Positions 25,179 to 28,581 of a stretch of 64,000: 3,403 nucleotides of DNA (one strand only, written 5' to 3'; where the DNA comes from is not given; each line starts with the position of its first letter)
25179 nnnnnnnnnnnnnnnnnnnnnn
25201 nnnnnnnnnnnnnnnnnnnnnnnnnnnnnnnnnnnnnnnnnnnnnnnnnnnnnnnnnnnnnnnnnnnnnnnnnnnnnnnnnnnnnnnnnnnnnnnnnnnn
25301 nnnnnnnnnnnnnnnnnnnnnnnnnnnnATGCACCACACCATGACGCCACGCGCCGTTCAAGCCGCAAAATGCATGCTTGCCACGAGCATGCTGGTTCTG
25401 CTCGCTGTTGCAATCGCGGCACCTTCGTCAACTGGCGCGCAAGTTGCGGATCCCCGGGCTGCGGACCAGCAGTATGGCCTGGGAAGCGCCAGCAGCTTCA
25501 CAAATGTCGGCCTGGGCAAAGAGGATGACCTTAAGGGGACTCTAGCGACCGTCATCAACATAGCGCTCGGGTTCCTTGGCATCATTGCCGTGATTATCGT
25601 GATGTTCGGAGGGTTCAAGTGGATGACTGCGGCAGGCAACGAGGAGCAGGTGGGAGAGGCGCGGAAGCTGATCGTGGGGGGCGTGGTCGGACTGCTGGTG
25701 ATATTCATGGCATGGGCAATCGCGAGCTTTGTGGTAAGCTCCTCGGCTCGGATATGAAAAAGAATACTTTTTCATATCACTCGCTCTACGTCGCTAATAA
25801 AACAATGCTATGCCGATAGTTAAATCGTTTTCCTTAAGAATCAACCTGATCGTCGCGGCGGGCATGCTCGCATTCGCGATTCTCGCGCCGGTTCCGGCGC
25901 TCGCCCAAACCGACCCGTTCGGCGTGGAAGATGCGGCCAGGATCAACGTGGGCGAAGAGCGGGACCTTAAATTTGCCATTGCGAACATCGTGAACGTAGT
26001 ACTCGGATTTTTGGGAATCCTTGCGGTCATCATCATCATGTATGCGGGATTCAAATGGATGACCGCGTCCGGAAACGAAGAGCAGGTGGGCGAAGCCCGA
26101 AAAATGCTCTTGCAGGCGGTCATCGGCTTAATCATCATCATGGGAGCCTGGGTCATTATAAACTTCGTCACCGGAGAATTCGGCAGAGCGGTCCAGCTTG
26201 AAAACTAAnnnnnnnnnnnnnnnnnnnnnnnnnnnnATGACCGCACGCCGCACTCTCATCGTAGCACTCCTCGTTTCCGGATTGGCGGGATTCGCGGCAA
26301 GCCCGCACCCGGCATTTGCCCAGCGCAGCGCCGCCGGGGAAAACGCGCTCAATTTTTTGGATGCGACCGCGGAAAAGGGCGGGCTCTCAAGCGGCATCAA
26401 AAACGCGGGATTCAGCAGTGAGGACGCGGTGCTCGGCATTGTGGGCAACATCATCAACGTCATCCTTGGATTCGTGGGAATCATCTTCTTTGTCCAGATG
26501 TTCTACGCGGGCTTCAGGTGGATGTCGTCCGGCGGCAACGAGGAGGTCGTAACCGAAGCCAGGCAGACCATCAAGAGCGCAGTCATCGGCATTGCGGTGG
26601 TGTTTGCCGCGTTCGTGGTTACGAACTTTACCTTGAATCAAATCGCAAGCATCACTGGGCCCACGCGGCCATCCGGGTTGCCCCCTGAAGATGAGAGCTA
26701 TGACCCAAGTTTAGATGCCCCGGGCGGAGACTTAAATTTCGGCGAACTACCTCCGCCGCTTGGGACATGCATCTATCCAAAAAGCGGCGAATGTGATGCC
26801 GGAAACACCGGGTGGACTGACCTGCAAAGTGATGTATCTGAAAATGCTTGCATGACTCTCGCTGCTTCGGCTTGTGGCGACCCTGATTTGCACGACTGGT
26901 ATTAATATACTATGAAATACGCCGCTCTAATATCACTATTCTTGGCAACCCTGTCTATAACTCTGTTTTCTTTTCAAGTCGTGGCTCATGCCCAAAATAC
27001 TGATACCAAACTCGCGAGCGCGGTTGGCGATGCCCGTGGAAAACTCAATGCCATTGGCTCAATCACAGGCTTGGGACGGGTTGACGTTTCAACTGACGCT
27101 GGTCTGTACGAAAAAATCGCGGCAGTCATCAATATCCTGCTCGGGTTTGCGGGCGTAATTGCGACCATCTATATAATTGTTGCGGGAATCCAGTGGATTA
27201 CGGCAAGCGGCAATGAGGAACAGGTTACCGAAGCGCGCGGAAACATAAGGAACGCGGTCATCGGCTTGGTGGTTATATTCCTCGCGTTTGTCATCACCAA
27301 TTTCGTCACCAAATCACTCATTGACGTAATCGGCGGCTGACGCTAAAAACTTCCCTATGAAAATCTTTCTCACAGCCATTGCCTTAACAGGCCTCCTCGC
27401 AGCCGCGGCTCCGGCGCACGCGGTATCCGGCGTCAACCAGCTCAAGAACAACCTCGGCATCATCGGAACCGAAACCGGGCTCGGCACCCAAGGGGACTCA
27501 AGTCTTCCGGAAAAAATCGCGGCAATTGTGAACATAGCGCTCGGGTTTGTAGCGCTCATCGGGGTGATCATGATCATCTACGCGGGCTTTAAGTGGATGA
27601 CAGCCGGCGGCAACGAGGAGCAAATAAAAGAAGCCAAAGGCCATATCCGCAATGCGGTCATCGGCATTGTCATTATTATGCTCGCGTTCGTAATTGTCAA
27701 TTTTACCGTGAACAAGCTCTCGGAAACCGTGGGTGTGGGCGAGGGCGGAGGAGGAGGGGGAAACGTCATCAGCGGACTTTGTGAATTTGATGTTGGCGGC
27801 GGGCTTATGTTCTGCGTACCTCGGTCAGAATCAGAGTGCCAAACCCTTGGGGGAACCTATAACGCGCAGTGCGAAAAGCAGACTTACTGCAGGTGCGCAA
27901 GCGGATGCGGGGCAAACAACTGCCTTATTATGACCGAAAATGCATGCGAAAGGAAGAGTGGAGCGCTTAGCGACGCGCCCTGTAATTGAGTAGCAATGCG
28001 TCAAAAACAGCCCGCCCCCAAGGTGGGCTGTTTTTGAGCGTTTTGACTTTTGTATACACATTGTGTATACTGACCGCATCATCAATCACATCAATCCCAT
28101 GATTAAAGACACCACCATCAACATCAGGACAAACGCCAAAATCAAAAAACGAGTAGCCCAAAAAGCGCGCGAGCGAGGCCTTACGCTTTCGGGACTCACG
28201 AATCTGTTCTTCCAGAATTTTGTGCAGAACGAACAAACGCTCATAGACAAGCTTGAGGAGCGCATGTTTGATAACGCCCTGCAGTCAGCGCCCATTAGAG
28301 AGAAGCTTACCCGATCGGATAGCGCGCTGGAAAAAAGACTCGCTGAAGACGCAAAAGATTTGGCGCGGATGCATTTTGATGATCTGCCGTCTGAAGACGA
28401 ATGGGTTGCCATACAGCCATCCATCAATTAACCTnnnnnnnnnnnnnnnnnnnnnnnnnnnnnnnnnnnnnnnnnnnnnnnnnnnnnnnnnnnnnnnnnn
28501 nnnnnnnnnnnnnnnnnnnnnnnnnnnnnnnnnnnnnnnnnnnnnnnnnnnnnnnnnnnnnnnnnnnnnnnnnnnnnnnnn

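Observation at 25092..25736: About 210-bp near-identical direct repeat between two adjacent pilin paralogs, with loss of the stop codon in the upstream copy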

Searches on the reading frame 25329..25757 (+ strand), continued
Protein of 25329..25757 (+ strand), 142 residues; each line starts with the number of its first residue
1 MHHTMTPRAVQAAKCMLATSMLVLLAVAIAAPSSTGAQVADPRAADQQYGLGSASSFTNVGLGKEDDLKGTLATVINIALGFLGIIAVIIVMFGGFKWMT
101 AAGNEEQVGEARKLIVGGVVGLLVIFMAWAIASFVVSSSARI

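Call 60: fold_search(model_id=the predicted structure, library=pdb)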
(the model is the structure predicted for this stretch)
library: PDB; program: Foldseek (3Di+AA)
matches with E <= 10: 285; with E <= 0.001: 0
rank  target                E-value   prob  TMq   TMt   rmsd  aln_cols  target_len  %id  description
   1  1a91_MODEL_1_A        4.4e-01  0.93  0.38  0.61   3.3        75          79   21  SUBUNIT C OF THE F1FO ATP SYNTHASE OF ESCHERICHIA COLI; NMR, 10 STRUCTURES (released 1998-07-01)
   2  6ysl_C                9.1e-01  0.91  0.45  0.27   2.5        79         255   14  Structure of the flagellar MotAB stator complex from Bacillus subtilis (released 2020-08-12)
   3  6s1k_E                1.2e+00  0.92  0.46  0.62   2.2        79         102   13  E. coli Core Signaling Unit, carrying QQQQ receptor mutation (released 2020-01-22)
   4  1l6t_MODEL_1_A        1.2e+00  0.54  0.35  0.54   3.6        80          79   16  STRUCTURE OF ALA24/ASP61 TO ASP24/ASN61 SUBSTITUTED SUBUNIT C OF ESCHERICHIA COLI ATP SYNTHASE (released 2002-07-24)
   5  8tsh_F                1.4e+00  0.85  0.39  0.22   2.3        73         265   11  S. thermodepolymerans KpsMT(E151Q)-KpsE in complex with ATP (released 2024-04-17)
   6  7a0g_BBB              1.4e+00  0.33  0.25  0.14   6.3        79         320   15  Structure of the SmhB pore of the tripartite alpha-pore forming toxin, Smh, from Serratia marcescens. (released 2021-03-31)
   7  9vub_C                1.5e+00  0.85  0.46  0.19   5.2        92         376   11  channel C complex with 3 (released 2026-03-11)
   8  6x89_4L               1.5e+00  0.80  0.33  0.52  10.5        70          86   16  Vigna radiata mitochondrial complex I* (released 2020-09-02)
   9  3tul_A                1.6e+00  0.41  0.31  0.33   5.1        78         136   17  Crystal structure of N-terminal region of Type III Secretion Major Translocator SipB (residues 82-226) (released 2012-02-15)
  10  3tul_B                1.8e+00  0.33  0.31  0.32   5.2        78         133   17  Crystal structure of N-terminal region of Type III Secretion Major Translocator SipB (residues 82-226) (released 2012-02-15)
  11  8f2k_G                1.9e+00  0.82  0.45  0.61   3.0        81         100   11  Structure of yeast F1-ATPase determined with 100 micromolar cruentaren A (released 2023-04-05)
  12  5u0p_V                2.0e+00  0.30  0.32  0.37   4.4        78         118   15  Cryo-EM structure of the transcriptional Mediator (released 2017-03-08)
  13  9vub_A                2.1e+00  0.87  0.49  0.19   4.7        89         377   10  channel C complex with 3 (released 2026-03-11)
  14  6t5a_A                2.1e+00  0.13  0.23  0.29   8.1        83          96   13  Crystal structure of herpes simplex virus 1 pUL7:pUL51 complex (released 2020-05-20)
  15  7ajq_A                2.3e+00  0.41  0.40  0.26   6.0       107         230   18  cryo-EM structure of ExbBD from Serratia Marcescens (released 2021-10-06)
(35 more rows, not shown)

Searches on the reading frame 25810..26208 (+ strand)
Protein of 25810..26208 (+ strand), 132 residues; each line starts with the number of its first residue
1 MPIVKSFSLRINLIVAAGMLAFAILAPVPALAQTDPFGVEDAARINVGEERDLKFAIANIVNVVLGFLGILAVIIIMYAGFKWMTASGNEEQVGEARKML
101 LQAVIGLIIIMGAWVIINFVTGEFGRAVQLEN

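Call 8: search_protein_families(library=pfam, proteins=[window:25810-26208:+], max_evalue=0.01)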
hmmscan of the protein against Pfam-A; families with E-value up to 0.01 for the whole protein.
window:25810-26208:+ (132 aa): 2 families
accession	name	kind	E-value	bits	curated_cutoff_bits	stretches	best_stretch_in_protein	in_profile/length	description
PF18895.5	T4SS_pilin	-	1.6e-11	44.5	26.6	1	56-120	8-71/71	Type IV secretion system pilin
PF04956.18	TrbC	-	8.6e-07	29.5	27.9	1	7-118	5-96/98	TrbC/VIRB2 pilin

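Call 11: find_encoding_contigs(protein=window:25810-26208:+, flank=10000, max_places=10)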
Protein window:25810-26208:+ (132 aa): 4 contigs read that carry it; 4 places shown.
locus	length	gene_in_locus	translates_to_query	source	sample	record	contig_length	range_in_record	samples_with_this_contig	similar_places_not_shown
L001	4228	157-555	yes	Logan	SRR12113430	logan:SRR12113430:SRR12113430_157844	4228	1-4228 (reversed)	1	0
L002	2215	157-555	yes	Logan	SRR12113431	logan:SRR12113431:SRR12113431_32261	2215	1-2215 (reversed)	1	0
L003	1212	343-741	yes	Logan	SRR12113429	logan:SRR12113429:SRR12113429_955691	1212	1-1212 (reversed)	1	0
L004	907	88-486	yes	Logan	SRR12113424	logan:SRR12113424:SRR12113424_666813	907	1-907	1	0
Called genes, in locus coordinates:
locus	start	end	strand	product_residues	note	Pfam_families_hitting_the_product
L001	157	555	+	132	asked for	PF04956:TrbC (weak), PF18895:T4SS_pilin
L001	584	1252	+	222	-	PF18895:T4SS_pilin (weak)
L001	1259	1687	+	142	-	PF18895:T4SS_pilin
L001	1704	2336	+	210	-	PF18895:T4SS_pilin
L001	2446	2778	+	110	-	-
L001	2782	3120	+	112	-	PF02452:PemK_toxin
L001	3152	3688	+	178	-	PF20772:TACO1_YebC_N, PF01709:Transcrip_reg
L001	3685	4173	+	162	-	PF02075:RuvC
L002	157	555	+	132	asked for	PF04956:TrbC (weak), PF18895:T4SS_pilin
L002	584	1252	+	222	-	PF18895:T4SS_pilin (weak)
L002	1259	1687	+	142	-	PF18895:T4SS_pilin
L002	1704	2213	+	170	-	?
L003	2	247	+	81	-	?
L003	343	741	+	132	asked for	PF04956:TrbC (weak), PF18895:T4SS_pilin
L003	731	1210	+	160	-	?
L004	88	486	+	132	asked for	PF04956:TrbC (weak), PF18895:T4SS_pilin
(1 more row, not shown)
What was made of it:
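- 25810..26208 (+): P5, the next pilin paralog. It served as the anchor for the independent contigs. Calls 8 and 11.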

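Call 36: search_protein_families(library=ncbifam, proteins=[window:25810-26208:+], max_evalue=0.01)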
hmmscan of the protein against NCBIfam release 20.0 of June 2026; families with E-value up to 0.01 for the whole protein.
window:25810-26208:+ (132 aa): 1 family
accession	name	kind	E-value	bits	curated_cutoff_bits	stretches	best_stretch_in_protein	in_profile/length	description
NF045849.1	ICE_MMCAP2_0565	equivalog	1.5e-12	47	40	1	57-122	13-78/80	Mbov_0395 family pilin-like conjugal transfer protein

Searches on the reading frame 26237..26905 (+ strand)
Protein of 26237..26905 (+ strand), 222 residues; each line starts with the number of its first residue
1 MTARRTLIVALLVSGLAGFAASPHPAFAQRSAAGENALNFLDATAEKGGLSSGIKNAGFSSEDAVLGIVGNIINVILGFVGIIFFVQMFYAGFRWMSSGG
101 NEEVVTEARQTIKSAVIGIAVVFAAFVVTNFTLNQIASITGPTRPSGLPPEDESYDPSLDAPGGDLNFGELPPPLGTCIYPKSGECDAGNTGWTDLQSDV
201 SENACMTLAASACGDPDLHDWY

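Call 8: search_protein_families(library=pfam, proteins=[window:26237-26905:+], max_evalue=0.01)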
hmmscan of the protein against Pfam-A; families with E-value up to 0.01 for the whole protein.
window:26237-26905:+ (222 aa): 1 family
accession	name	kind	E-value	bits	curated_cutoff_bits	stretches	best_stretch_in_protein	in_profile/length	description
PF18895.5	T4SS_pilin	-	9e-07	29.3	26.6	1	69-131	9-70/71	Type IV secretion system pilin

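Call 42: find_encoding_contigs(protein=window:26237-26905:+, flank=10000, max_places=10)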
Protein window:26237-26905:+ (222 aa): 4 contigs read that carry it; 4 places shown.
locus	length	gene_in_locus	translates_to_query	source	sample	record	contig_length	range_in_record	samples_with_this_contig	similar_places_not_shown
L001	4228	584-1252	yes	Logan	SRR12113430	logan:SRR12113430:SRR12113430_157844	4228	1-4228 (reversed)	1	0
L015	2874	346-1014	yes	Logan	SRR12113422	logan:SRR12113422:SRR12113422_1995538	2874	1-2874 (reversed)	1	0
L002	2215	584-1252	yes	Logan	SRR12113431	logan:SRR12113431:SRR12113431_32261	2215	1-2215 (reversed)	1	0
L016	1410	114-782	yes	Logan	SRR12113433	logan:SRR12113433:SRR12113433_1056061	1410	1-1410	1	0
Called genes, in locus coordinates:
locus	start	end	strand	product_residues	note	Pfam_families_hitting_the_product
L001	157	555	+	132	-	PF04956:TrbC (weak), PF18895:T4SS_pilin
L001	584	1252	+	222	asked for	PF18895:T4SS_pilin (weak)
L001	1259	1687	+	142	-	PF18895:T4SS_pilin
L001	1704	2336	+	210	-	PF18895:T4SS_pilin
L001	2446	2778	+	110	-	-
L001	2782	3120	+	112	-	PF02452:PemK_toxin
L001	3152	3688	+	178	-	PF20772:TACO1_YebC_N, PF01709:Transcrip_reg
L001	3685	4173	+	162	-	PF02075:RuvC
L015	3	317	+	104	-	?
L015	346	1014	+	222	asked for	PF18895:T4SS_pilin (weak)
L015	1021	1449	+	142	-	PF18895:T4SS_pilin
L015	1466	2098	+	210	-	PF18895:T4SS_pilin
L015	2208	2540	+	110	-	-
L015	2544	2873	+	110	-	?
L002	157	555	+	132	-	PF04956:TrbC (weak), PF18895:T4SS_pilin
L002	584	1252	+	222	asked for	PF18895:T4SS_pilin (weak)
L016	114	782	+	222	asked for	PF18895:T4SS_pilin (weak)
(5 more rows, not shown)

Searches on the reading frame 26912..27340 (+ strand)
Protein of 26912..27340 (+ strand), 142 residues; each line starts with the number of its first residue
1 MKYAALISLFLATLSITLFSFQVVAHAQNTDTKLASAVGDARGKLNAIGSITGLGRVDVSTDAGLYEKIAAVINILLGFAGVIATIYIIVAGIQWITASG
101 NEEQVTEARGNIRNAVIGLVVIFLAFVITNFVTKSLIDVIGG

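Call 8: search_protein_families(library=pfam, proteins=[window:26912-27340:+], max_evalue=0.01)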
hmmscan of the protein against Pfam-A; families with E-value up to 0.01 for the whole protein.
window:26912-27340:+ (142 aa): 3 families
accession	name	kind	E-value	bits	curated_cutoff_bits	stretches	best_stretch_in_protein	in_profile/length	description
PF18895.5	T4SS_pilin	-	5e-12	46.2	26.6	1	65-132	5-71/71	Type IV secretion system pilin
PF04956.18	TrbC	-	0.001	19.7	27.9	1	70-128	42-94/98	TrbC/VIRB2 pilin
PF19607.4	DUF6112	-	0.0027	17.9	25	1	68-115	15-64/88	Family of unknown function (DUF6112)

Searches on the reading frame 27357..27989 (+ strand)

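Call 8: search_protein_families(library=pfam, proteins=[window:27357-27989:+], max_evalue=0.01)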
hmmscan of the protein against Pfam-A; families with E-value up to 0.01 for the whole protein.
window:27357-27989:+ (210 aa): 2 families
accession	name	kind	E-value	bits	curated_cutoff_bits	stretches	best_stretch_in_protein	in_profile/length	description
PF18895.5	T4SS_pilin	-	1.1e-13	51.5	26.6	1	48-116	3-70/71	Type IV secretion system pilin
PF04290.18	DctQ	-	0.0094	16.3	28.3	0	49-119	56-128/132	Tripartite ATP-independent periplasmic transporters, DctQ component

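Call 36: search_protein_families(library=ncbifam, proteins=[window:27357-27989:+], max_evalue=0.01)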
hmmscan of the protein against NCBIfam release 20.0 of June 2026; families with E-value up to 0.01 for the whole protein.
window:27357-27989:+ (210 aa): 2 families
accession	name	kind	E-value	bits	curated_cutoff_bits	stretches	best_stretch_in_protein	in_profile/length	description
NF045849.1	ICE_MMCAP2_0565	equivalog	3.4e-12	45.9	40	1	53-116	12-75/80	Mbov_0395 family pilin-like conjugal transfer protein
NF045889.1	ICE_Mbov_0396_TM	equivalog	0.0027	17.2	70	1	48-125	50-125/306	Mbov_0396 family ICE element transmembrane protein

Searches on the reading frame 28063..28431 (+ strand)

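Call 35: search_protein_families(library=pfam, proteins=[window:28063-28431:+], max_evalue=0.001)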
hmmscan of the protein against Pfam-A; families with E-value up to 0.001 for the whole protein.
window:28063-28431:+ (122 aa): 1 family
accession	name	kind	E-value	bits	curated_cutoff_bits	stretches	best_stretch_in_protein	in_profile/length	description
PF04221.18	RelB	-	0.00042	20.6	22.4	1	18-92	3-70/82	RelB antitoxin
